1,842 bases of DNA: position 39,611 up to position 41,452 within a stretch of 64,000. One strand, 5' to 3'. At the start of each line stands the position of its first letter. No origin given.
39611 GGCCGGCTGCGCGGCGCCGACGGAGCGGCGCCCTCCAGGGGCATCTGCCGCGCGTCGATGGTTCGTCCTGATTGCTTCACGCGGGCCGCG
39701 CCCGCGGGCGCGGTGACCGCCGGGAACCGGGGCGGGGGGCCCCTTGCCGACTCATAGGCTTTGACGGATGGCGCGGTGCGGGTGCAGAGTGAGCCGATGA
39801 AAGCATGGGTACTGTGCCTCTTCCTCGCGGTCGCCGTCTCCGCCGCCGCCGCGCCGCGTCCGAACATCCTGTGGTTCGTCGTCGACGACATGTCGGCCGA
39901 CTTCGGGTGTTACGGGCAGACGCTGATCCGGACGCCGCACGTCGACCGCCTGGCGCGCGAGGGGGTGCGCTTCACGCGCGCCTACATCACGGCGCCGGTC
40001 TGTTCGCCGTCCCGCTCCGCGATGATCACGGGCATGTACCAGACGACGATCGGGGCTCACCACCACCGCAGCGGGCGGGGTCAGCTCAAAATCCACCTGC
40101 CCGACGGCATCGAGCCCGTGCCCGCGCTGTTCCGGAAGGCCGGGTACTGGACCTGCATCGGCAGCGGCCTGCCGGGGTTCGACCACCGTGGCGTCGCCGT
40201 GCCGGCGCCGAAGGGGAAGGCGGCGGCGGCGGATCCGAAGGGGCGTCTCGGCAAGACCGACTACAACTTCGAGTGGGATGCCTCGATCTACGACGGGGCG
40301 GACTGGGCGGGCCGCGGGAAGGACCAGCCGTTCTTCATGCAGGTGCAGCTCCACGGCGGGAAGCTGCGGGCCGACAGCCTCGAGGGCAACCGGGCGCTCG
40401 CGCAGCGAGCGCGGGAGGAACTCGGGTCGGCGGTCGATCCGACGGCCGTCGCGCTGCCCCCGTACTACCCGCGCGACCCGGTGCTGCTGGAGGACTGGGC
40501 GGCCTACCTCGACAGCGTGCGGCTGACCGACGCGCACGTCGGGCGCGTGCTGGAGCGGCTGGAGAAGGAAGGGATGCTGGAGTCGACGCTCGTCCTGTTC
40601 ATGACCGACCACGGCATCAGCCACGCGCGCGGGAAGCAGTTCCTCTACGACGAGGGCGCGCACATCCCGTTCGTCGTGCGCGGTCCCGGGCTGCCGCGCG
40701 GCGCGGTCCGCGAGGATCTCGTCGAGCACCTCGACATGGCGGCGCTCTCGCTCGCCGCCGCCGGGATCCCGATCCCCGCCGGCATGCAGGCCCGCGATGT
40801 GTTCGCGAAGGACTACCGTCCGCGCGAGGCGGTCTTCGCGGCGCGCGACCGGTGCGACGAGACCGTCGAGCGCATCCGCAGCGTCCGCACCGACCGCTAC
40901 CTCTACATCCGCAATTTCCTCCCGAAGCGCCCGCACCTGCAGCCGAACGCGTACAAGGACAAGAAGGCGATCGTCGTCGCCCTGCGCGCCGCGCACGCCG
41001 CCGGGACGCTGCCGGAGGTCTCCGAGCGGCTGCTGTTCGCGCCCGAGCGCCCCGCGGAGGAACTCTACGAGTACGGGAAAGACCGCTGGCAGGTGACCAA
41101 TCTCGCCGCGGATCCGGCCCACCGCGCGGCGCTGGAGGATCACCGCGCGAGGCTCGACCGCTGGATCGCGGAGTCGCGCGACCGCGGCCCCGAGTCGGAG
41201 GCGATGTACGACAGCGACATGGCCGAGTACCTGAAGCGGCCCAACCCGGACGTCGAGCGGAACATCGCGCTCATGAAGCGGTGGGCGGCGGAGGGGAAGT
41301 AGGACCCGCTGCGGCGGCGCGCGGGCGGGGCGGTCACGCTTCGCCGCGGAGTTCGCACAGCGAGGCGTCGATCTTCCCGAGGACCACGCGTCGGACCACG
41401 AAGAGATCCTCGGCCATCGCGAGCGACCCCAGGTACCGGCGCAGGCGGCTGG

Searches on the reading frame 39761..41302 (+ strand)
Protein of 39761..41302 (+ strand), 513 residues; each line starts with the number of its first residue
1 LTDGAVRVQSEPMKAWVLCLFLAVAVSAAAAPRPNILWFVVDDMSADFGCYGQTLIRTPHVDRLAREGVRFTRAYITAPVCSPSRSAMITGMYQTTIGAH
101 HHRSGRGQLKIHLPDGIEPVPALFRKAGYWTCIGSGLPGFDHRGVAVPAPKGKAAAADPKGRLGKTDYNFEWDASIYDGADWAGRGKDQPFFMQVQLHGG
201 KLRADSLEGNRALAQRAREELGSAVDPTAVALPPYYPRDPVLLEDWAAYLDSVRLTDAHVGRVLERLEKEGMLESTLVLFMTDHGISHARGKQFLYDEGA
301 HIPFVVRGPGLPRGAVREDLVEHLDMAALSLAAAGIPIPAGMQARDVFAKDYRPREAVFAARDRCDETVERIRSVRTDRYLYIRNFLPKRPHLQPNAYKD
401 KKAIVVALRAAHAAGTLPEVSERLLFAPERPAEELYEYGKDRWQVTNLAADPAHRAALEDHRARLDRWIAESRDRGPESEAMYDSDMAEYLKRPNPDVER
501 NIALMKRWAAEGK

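Call 19: search_protein_families(library=pfam, proteins=[window:39761-41302:+], max_evalue=0.001)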
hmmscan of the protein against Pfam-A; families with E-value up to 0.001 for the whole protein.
window:39761-41302:+ (513 aa): 4 families
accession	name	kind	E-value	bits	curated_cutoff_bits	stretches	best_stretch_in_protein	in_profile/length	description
PF00884.28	Sulfatase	-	1.4e-41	143.3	25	1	34-336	1-301/301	Sulfatase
PF16347.10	SGSH_C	-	9e-09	36.1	29.3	1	292-384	8-108/154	N-sulphoglucosamine sulphohydrolase, C-terminal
PF01663.27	Phosphodiest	-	4.4e-07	30.2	23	1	249-291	184-226/342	Type I phosphodiesterase / nucleotide pyrophosphatase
PF02995.22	DUF229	-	0.00025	20.3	25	1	250-289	307-346/496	Protein of unknown function (DUF229)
